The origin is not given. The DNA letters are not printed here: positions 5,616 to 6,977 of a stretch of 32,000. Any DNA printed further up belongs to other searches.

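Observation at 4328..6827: Tightly coupled B12-radical-SAM / type III PKS pair: candidate undescribed tailoring pathway for a polyketide-type lipid or phenolic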

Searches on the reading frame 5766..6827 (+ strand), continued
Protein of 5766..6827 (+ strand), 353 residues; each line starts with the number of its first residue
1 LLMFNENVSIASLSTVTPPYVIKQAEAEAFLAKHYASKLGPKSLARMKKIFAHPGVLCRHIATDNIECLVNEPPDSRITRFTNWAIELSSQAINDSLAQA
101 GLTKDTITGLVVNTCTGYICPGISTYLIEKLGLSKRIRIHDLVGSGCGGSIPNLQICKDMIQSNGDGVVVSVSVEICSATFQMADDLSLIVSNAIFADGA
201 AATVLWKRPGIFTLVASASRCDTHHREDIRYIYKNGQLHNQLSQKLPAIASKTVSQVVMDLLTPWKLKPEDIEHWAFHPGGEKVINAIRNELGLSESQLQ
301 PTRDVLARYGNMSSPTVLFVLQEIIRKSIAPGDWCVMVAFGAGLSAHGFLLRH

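Call 41: search_protein_families(library=ncbifam, proteins=[L064:2557-4008:+, L064:7258-8724:-, L019:7245-8672:+, L066:4232-5515:+, L045:4521-5969:+, L059:2905-3177:+, L045:3277-4518:+, L045:1777-2997:+, L045:1060-1773:+, L048:7178-7945:+], max_evalue=0.00001)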
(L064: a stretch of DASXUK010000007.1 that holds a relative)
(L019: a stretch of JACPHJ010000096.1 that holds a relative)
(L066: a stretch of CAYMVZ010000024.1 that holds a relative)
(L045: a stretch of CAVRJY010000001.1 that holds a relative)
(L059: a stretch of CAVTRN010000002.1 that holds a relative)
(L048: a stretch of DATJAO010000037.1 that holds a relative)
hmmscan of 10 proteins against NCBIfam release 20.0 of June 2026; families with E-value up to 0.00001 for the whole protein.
L064:2557-4008:+ (484 aa): 19 families
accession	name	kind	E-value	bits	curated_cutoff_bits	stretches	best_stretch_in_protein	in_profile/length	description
TIGR04072.2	rSAM_ladder_B12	equivalog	4e-104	348.7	360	1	4-444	1-431/443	lipid biosynthesis B12-binding/radical SAM protein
TIGR04385.1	B12_rSAM_cofa1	equivalog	4.5e-59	200.8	450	1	4-403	1-412/438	B12 lower ligand biosynthesis radical SAM protein BzaD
TIGR04428.1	B12_rSAM_trp_MT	equivalog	1.9e-32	112.4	500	2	13-162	8-161/558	tryptophan 2-C-methyltransferase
TIGR02026.1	BchE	equivalog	9.2e-20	70.9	481.35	1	18-357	19-362/497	magnesium-protoporphyrin IX monomethyl ester anaerobic oxidative cyclase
TIGR03471.1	HpnJ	equivalog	3e-18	65.9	577.6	1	188-393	195-395/472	hopanoid biosynthesis associated radical SAM protein HpnJ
TIGR04367.1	HpnR_B12_rSAM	equivalog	1.6e-17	63.3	650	1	21-317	22-310/490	hopanoid C-3 methylase HpnR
TIGR04479.1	bcpD_PhpK_rSAM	subfamily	3.9e-17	61.8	600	1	188-359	239-408/504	PhpK family radical SAM P-methyltransferase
TIGR04013.1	B12_SAM_MJ_1487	hypoth_equivalog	2.5e-15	56.2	251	1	95-359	71-332/382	TIGR04013 family B12-binding domain/radical SAM domain-containing protein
TIGR03975.1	rSAM_ocin_1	subfamily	9.7e-15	54.1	281.85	1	101-357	159-427/606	RiPP maturation radical SAM C-methyltransferase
TIGR04295.1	B12_rSAM_oligo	hypoth_equivalog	2e-14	53.1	400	1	17-349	21-351/422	TIGR04295 family B12-binding domain-containing radical SAM protein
NF045585.1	rSAM_slr0320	equivalog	5.4e-14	51.6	775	1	95-299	134-346/511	photosystem II high light acclimation radical SAM protein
TIGR04014.1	B12_SAM_MJ_0865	equivalog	1.7e-12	46.9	360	1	98-387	67-360/434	methyl-coenzyme M reductase glutamine C-methyltransferase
NF033070.1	rSAM_AprD4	equivalog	1.1e-11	44.3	500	1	184-393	186-398/456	AprD4 family radical SAM diol-dehydratase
NF038361.1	rSAM_Sden_1168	equivalog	2.2e-08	33.1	575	1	19-392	83-480/560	Sden_1168 family B12-binding radical SAM P-methyltransferase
NF040546.1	rSAM_CUAEP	equivalog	2.2e-07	29.9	500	0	122-364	99-345/468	CUAEP/CCAEP-tail radical SAM (seleno)protein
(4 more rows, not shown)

L064:7258-8724:- (488 aa): 20 families
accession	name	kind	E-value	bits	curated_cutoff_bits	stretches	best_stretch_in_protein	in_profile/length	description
TIGR02026.1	BchE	equivalog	8.6e-39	133.7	481.35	1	37-463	19-452/497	magnesium-protoporphyrin IX monomethyl ester anaerobic oxidative cyclase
NF050148.1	rSAM_ApyD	equivalog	1.6e-33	116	750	1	25-398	11-392/645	RiPP biosynthesis radical SAM protein ApyD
TIGR04367.1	HpnR_B12_rSAM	equivalog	4.1e-33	114.6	650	1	35-396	17-370/490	hopanoid C-3 methylase HpnR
TIGR04479.1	bcpD_PhpK_rSAM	subfamily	3.2e-31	108.3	600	1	33-374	65-406/504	PhpK family radical SAM P-methyltransferase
TIGR03975.1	rSAM_ocin_1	subfamily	1.4e-28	99.8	281.85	1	59-375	105-428/606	RiPP maturation radical SAM C-methyltransferase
TIGR04014.1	B12_SAM_MJ_0865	equivalog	3.6e-27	95.2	360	1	122-401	81-360/434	methyl-coenzyme M reductase glutamine C-methyltransferase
TIGR03471.1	HpnJ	equivalog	1e-26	93.9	577.6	1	78-448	69-438/472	hopanoid biosynthesis associated radical SAM protein HpnJ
TIGR04072.2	rSAM_ladder_B12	equivalog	2.4e-24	85.8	360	1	37-418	15-391/443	lipid biosynthesis B12-binding/radical SAM protein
NF038361.1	rSAM_Sden_1168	equivalog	2.2e-23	82.6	575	1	37-411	82-485/560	Sden_1168 family B12-binding radical SAM P-methyltransferase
TIGR04013.1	B12_SAM_MJ_1487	hypoth_equivalog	1.9e-21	76.4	251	1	66-255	30-200/382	TIGR04013 family B12-binding domain/radical SAM domain-containing protein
NF040546.1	rSAM_CUAEP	equivalog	5.8e-20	71.4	500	1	95-376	64-340/468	CUAEP/CCAEP-tail radical SAM (seleno)protein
NF033712.0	B12_rSAM_KedN5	subfamily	6e-20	71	700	1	71-367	54-360/624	KedN5 family methylcobalamin-dependent radical SAM C-methyltransferase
NF040542.1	rSAM_RCCLKC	equivalog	1.3e-16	60.8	450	1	79-368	48-341/423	arsinothricin biosynthesis radical SAM protein ArsL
NF033070.1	rSAM_AprD4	equivalog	3.3e-16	59.2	500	1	179-435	166-424/456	AprD4 family radical SAM diol-dehydratase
TIGR04385.1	B12_rSAM_cofa1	equivalog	6.1e-15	55.4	450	1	36-282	19-272/438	B12 lower ligand biosynthesis radical SAM protein BzaD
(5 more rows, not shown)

L019:7245-8672:+ (476 aa): 0 families

L066:4232-5515:+ (428 aa): 48 families (the best 25 are shown)
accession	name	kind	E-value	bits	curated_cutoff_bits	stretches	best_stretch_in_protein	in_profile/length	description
TIGR02032.1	GG-red-SF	subfamily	2.6e-40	139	158.8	1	9-319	2-297/297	geranylgeranyl reductase family protein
NF033113.0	halo_ClmS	equivalog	7.6e-35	120.4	900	1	7-337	2-339/570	chloramphenicol-biosynthetic FADH2-dependent halogenase CmlS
NF049967.1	QhpG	equivalog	5.5e-28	98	240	1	10-327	1-294/423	flavin-dependent monooxygenase QhpG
NF041080.1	DGGGPL_reductase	equivalog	7.3e-26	91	580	1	8-356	2-348/447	digeranylgeranylglycerophospholipid reductase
NF045655.1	MkRedMenJ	equivalog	2e-22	79.7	700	1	6-154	3-146/406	menaquinone reductase MenJ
NF038171.1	maturase_LodB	equivalog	6.8e-22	78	400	1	9-333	1-325/361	lysine-epsilon-oxidase maturase LodB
NF004834.1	PRK06185.1-3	subfamily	7e-19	67.9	500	1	7-176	7-174/420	FAD-dependent oxidoreductase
TIGR02023.1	BchP-ChlP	subfamily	1.2e-18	67.3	343.3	2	287-360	266-337/388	geranylgeranyl diphosphate reductase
NF041160.1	DGGPL_Thplmales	equivalog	1.9e-18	66.6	780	1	5-349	1-340/396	digeranylgeranylglycerophospholipid reductase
TIGR01988.1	Ubi-OHases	subfamily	8.1e-17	61.1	224.65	1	9-368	1-363/387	ubiquinone biosynthesis hydroxylase, UbiH/UbiF/VisC/COQ6 family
NF004835.0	PRK06185.1-4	equivalog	8.2e-17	61.1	601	1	7-181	10-182/411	FAD-dependent oxidoreductase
NF004833.1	PRK06185.1-1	subfamily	1.4e-16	60.2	488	1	8-181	3-175/403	FAD-dependent oxidoreductase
NF041385.1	Dggglyphlred_Halo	equivalog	3.4e-16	58.8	700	0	284-360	278-356/405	digeranylgeranylglycerophospholipid reductase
NF038174.1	maturase_GoxB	equivalog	4.5e-14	52.3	400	1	9-177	2-160/358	glycine oxidase maturase GoxB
NF004832.0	PRK06184.1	subfamily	1e-13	50.9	476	1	5-193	4-193/506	hypothetical protein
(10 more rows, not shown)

L045:4521-5969:+ (483 aa): 16 families
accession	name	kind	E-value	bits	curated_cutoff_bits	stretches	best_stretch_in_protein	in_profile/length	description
TIGR04072.2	rSAM_ladder_B12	equivalog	1e-88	297.9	360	1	12-458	2-434/443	lipid biosynthesis B12-binding/radical SAM protein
TIGR04385.1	B12_rSAM_cofa1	equivalog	2.1e-42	145.9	450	1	26-415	18-413/438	B12 lower ligand biosynthesis radical SAM protein BzaD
TIGR04428.1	B12_rSAM_trp_MT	equivalog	2.3e-31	108.8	500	2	204-393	219-418/558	tryptophan 2-C-methyltransferase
TIGR04479.1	bcpD_PhpK_rSAM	subfamily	2.7e-22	78.8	600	1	97-371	130-409/504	PhpK family radical SAM P-methyltransferase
TIGR03471.1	HpnJ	equivalog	8.1e-20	71.1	577.6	1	106-403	97-394/472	hopanoid biosynthesis associated radical SAM protein HpnJ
TIGR04013.1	B12_SAM_MJ_1487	hypoth_equivalog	2.9e-18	65.9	251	1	94-253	59-203/382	TIGR04013 family B12-binding domain/radical SAM domain-containing protein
NF033070.1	rSAM_AprD4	equivalog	9.9e-17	61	500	1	204-402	199-396/456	AprD4 family radical SAM diol-dehydratase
TIGR02026.1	BchE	equivalog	1.9e-16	60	481.35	1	27-371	21-365/497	magnesium-protoporphyrin IX monomethyl ester anaerobic oxidative cyclase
TIGR04367.1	HpnR_B12_rSAM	equivalog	1e-15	57.3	650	1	28-272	22-254/490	hopanoid C-3 methylase HpnR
TIGR04014.1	B12_SAM_MJ_0865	equivalog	1.5e-14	53.6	360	1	98-396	61-358/434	methyl-coenzyme M reductase glutamine C-methyltransferase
TIGR03975.1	rSAM_ocin_1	subfamily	3.4e-13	49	281.85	1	101-365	151-424/606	RiPP maturation radical SAM C-methyltransferase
NF045585.1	rSAM_slr0320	equivalog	1.1e-12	47.3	775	1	102-406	134-447/511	photosystem II high light acclimation radical SAM protein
NF040546.1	rSAM_CUAEP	equivalog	7.9e-12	44.6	500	1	203-370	173-340/468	CUAEP/CCAEP-tail radical SAM (seleno)protein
NF050148.1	rSAM_ApyD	equivalog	1.2e-09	37.2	750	1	102-379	99-375/645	RiPP biosynthesis radical SAM protein ApyD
TIGR04295.1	B12_rSAM_oligo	hypoth_equivalog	1.8e-08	33.5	400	1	25-324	22-314/422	TIGR04295 family B12-binding domain-containing radical SAM protein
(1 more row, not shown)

L059:2905-3177:+ (91 aa): 12 families
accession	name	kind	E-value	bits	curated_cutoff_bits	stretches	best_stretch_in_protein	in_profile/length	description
TIGR00517.1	acyl_carrier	equivalog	1.4e-11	44.1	70.45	1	13-82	4-75/77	acyl carrier protein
NF002148.0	PRK00982.1-2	subfamily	1.6e-11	43.9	71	1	13-82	5-76/79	acyl carrier protein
NF002151.0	PRK00982.1-5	equivalog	6.6e-10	39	92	1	13-81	4-74/78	acyl carrier protein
NF002149.0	PRK00982.1-3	equivalog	7.2e-10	38.7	106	1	15-82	6-75/78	acyl carrier protein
NF002150.0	PRK00982.1-4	subfamily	9.6e-09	35.4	66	1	15-82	8-77/80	acyl carrier protein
NF005480.0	PRK07081.1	equivalog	8.2e-08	32.1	72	1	29-90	19-83/83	acyl carrier protein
NF009104.0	PRK12449.1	equivalog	1.1e-07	31.7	70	1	14-81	7-76/80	acyl carrier protein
NF005079.0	PRK06508.1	equivalog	1.4e-07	31.8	83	1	12-69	3-61/93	acyl carrier protein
NF003757.0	PRK05350.1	equivalog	7e-07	29.3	65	1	13-86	7-82/83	acyl carrier protein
NF040636.1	AcpM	exception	2e-06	27.7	146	1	29-88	23-83/93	meromycolate extension acyl carrier protein AcpM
NF058660.1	cispen_ACP_AmcB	equivalog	3.5e-06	27.1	80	1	30-83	22-78/80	cispentacin biosynthesis acyl carrier protein AmcB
NF002147.0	PRK00982.1-1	equivalog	4.1e-06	26.5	84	1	33-83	29-80/83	acyl carrier protein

L045:3277-4518:+ (414 aa): 26 families (the best 25 are shown)
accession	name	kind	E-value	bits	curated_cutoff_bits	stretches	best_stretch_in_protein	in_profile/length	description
TIGR03150.1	fabF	equivalog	1.9e-148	494.5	493.75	1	2-405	1-406/407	beta-ketoacyl-ACP synthase II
NF005589.0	PRK07314.1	subfamily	4.5e-146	486.8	387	1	1-407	3-411/413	beta-ketoacyl-ACP synthase II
NF004970.0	PRK06333.1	subfamily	1.5e-118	396.3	525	1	1-408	3-422/424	beta-ketoacyl-ACP synthase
NF006274.0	PRK08439.1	equivalog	4.4e-113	378.1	621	1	1-407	1-405/406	beta-ketoacyl-ACP synthase II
NF006434.0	PRK08722.1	equivalog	3.5e-107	358.8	759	1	2-407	4-413/414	beta-ketoacyl-ACP synthase II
NF006587.0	PRK09116.1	equivalog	1.8e-102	343.1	470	1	1-407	1-406/408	beta-ketoacyl-ACP synthase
NF005935.0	PRK07967.1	equivalog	1.1e-88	297.9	630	1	1-408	1-404/406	beta-ketoacyl-ACP synthase I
NF005916.1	PRK07910.1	equivalog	1.5e-86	290.9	560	1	3-404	13-414/418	KasA/KasB family beta-ketoacyl-ACP synthase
NF005076.0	PRK06501.1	equivalog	1.2e-83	281.4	629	1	4-405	13-420/425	beta-ketoacyl-ACP synthase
NF006618.0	PRK09185.1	subfamily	4.7e-78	262.9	407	1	1-405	2-390/394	beta-ketoacyl-ACP synthase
NF005490.0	PRK07103.1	equivalog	1.4e-74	251.6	445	1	2-407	4-412/414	polyketide beta-ketoacyl:acyl carrier protein synthase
NF004618.0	PRK05952.1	equivalog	6.8e-73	245.8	455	1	3-407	3-382/384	beta-ketoacyl-ACP synthase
NF058662.1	cispenta_AmcF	equivalog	1.2e-65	221.9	325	1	4-404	2-366/369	cispentacin biosynthesis acyltransferase subunit AmcF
NF040607.1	mycolic_Pks13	equivalog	4.8e-47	160.2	2100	1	63-410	180-528/1680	polyketide synthase Pks13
NF045894.1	PKS_plus_SDR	equivalog_domain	4.5e-44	150.5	1740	1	61-405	80-424/1515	type I polyketide synthase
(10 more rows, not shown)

L045:1777-2997:+ (407 aa): 0 families

L045:1060-1773:+ (238 aa): 7 families
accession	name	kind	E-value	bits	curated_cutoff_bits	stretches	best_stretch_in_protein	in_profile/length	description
NF004851.0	PRK06202.1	equivalog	5.7e-40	137.2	243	1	3-229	5-224/237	hypothetical protein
TIGR01934.1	MenG_MenH_UbiE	subfamily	9.5e-10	38.1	158.35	1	53-186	31-159/223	ubiquinone/menaquinone biosynthesis methyltransferase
NF001242.0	PRK00216.1-3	equivalog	2.1e-07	30.6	351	1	56-166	66-173/258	bifunctional demethylmenaquinone methyltransferase/2-methoxy-6-polyprenyl-1,4-benzoquinol methylase UbiE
NF001240.0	PRK00216.1-1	equivalog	7.8e-07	28.4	378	1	53-167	57-167/251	bifunctional demethylmenaquinone methyltransferase/2-methoxy-6-polyprenyl-1,4-benzoquinol methylase UbiE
NF001243.0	PRK00216.1-4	equivalog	1.7e-06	27.5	235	1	61-167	47-150/237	demethylmenaquinone methyltransferase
NF001241.0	PRK00216.1-2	equivalog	3.3e-06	26.9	327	1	57-163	47-142/231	demethylmenaquinone methyltransferase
TIGR02752.1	MenG_heptapren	equivalog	5.9e-06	26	419.85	1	61-166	45-147/231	demethylmenaquinone methyltransferase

L048:7178-7945:+ (256 aa): 1 family
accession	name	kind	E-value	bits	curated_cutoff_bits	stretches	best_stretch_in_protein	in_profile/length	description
NF045648.2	2X_seleno_MbdU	exception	2.2e-109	366.4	600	1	4-239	36-270/468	metal-binding double selenoprotein MbdU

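Call 42: find_encoding_contigs(protein=P0148, flank=8000, max_places=3)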
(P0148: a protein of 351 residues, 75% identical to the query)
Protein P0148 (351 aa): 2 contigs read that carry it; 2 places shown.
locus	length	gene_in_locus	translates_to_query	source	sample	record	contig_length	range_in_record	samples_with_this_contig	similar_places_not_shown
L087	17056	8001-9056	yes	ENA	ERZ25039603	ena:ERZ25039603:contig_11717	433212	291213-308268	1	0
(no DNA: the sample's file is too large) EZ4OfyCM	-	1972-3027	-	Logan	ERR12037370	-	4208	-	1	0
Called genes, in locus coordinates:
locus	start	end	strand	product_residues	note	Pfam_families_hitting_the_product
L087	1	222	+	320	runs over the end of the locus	PF01336:tRNA_anti-codon, PF01966:HD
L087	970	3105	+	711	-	PF22896:OB_RNR_1st (weak), PF08206:OB_RNB, PF17876:CSD2, PF00773:RNB, PF00575:S1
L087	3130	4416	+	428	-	PF00483:NTP_transferase, PF24894:Hexapep_GlmU, PF25084:LbH_EIF2B (faint), PF25247:LbH_GLGC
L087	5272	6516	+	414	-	PF03446:NAD_binding_2 (weak), PF03721:UDPG_MGDP_dh_N, PF00984:UDPG_MGDP_dh, PF03720:UDPG_MGDP_dh_C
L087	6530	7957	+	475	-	PF02310:B12-binding, PF04055:Radical_SAM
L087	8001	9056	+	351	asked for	PF00195:Chal_sti_synt_N, PF08392:FAE1_CUT1_RppA, PF08545:ACP_syn_III (faint), PF02797:Chal_sti_synt_C, PF08541:ACP_syn_III_C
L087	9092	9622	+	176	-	-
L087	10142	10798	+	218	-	PF01507:PAPS_reduct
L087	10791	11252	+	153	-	PF03232:COQ7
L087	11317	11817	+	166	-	PF13428:TPR_14 (faint), PF14559:TPR_19 (faint)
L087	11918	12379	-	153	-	PF04008:Adenosine_kin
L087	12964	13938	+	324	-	PF06342:DUF1057 (faint), PF12146:Hydrolase_4, PF00561:Abhydrolase_1, PF12697:Abhydrolase_6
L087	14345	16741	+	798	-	PF22085:NorB_cytochrome_c-like, PF00115:COX1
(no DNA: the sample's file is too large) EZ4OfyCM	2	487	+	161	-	?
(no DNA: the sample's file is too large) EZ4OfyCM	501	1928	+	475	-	PF02310:B12-binding, PF04055:Radical_SAM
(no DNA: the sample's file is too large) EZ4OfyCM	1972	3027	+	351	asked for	PF00195:Chal_sti_synt_N, PF08392:FAE1_CUT1_RppA, PF08545:ACP_syn_III (faint), PF02797:Chal_sti_synt_C, PF08541:ACP_syn_III_C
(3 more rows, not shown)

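Call 47: find_homologous_proteins(query=L064:2557-4008:+, max_evalue=1e-20)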
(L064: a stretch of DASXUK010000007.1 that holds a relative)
Query L064:2557-4008:+ (484 aa): 738 proteins with E <= 1e-20 among 8000 candidates; the best 120 are listed.
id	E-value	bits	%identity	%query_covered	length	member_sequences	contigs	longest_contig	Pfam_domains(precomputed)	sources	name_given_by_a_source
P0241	0.0e+0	1089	100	99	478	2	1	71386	PF04055.28,PF02310.25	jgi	jgi:radical SAM superfamily enzyme YgiQ (UPF0313 family)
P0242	2.3e-250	849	78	100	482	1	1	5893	PF04055.28,PF02310.25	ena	-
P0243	9.5e-219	745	68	98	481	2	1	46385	PF04055.28,PF02310.25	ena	-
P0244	1.8e-209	714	68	97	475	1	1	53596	PF04055.28,PF02310.25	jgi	jgi:anaerobic magnesium-protoporphyrin IX monomethyl ester cyclase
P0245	9.9e-209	712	67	98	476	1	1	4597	PF04055.28,PF02310.25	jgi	jgi:radical SAM superfamily enzyme YgiQ (UPF0313 family)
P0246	1.3e-207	708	64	100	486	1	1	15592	PF04055.28,PF02310.25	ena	-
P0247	6.0e-206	703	64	100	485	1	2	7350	PF04055.28,PF02310.25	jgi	jgi:anaerobic magnesium-protoporphyrin IX monomethyl ester cyclase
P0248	2.4e-205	701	64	98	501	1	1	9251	PF04055.28,PF02310.25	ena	-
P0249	6.5e-205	699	64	98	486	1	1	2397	PF04055.28,PF02310.25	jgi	jgi:anaerobic magnesium-protoporphyrin IX monomethyl ester cyclase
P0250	3.9e-204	697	65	97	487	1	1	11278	PF04055.28,PF02310.25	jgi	jgi:radical SAM superfamily enzyme YgiQ (UPF0313 family)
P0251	5.5e-203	693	63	100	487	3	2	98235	PF04055.28,PF02310.25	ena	-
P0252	2.1e-202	691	65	97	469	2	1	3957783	PF04055.28,PF02310.25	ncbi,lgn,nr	ncbi:Radical SAM superfamily enzyme YgiQ, UPF0313 family [Geobacter sp. DSM 9736]|nr:Radical SAM sup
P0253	7.0e-202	689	63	100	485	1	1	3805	PF04055.28,PF02310.25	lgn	-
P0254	1.4e-201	688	64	100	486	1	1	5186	PF04055.28,PF02310.25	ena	-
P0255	2.0e-200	685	62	100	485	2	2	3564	PF04055.28,PF02310.25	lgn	-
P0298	2.2e-181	622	59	96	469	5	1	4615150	PF04055.28,PF02310.25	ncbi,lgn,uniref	ncbi:B12-binding domain-containing radical SAM protein [Citrifermentans bemidjiense]|uniref:B12-bind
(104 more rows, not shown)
